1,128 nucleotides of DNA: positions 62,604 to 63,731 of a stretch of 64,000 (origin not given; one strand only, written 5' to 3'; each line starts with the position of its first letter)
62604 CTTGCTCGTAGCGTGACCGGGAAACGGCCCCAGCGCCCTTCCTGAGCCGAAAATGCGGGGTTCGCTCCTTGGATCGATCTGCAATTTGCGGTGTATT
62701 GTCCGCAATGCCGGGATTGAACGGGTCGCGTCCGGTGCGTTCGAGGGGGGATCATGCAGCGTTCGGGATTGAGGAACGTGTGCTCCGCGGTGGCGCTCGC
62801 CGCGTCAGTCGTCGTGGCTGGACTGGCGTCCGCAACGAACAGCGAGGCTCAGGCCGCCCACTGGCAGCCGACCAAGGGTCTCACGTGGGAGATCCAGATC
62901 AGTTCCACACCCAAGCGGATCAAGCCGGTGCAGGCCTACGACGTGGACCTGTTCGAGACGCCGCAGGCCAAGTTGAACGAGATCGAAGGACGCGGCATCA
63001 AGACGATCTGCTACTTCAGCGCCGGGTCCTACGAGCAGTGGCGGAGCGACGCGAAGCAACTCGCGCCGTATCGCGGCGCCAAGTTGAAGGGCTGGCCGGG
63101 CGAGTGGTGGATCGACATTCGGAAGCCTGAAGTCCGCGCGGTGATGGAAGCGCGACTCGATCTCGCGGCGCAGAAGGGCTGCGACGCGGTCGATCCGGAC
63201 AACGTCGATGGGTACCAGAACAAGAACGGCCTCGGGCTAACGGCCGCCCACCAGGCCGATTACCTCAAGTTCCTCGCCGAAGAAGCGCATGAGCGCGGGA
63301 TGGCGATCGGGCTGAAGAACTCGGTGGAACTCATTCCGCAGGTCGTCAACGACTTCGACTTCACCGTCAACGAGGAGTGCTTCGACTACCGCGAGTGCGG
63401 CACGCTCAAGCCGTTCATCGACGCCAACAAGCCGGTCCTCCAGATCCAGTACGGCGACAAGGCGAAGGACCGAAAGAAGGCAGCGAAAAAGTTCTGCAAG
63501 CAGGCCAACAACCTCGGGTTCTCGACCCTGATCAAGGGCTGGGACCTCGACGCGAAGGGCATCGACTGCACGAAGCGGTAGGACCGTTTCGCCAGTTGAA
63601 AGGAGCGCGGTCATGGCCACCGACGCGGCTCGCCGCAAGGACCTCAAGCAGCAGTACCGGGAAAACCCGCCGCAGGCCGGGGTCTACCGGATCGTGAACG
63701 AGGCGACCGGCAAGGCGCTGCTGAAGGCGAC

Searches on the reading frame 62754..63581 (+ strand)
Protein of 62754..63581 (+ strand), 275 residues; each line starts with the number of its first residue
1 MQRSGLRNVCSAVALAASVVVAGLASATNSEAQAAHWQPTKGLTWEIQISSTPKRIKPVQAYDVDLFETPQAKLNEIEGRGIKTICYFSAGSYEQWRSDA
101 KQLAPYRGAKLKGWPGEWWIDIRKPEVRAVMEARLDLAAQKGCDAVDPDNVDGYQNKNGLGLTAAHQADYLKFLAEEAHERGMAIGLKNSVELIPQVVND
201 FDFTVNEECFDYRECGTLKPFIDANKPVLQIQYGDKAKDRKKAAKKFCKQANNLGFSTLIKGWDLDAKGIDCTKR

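Call 42: find_encoding_contigs(protein=window:62754-63581:+, flank=10000, max_places=2)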
Protein window:62754-63581:+ (275 aa): 4 contigs read that carry it; 1 place shown.
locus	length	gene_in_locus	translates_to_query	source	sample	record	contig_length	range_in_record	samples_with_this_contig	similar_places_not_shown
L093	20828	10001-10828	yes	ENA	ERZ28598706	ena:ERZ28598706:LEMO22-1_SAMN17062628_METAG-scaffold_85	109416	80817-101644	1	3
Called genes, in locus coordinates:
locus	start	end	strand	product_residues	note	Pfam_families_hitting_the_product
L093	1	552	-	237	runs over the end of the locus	PF01300:Sua5_yciO_yrdC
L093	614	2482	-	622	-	PF01541:GIY-YIG, PF27096:UvrC_M, PF02151:UVR, PF22920:UvrC_RNaseH, PF08459:UvrC_RNaseH_dom, PF12826:HHH_2, PF14520:HHH_5, PF00633:HHH (weak)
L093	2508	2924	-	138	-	PF14464:Prok-JAB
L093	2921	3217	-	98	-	PF02597:ThiS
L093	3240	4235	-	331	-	PF00291:PALP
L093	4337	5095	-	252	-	-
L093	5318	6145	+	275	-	PF00730:HhH-GPD (weak)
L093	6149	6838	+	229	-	PF00730:HhH-GPD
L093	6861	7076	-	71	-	-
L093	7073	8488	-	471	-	PF01425:Amidase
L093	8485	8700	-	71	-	-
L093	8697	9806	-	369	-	PF05343:Peptidase_M42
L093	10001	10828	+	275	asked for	PF03537:Glyco_hydro_114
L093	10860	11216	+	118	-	-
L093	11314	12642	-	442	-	PF00884:Sulfatase, PF01663:Phosphodiest, PF16347:SGSH_C (weak)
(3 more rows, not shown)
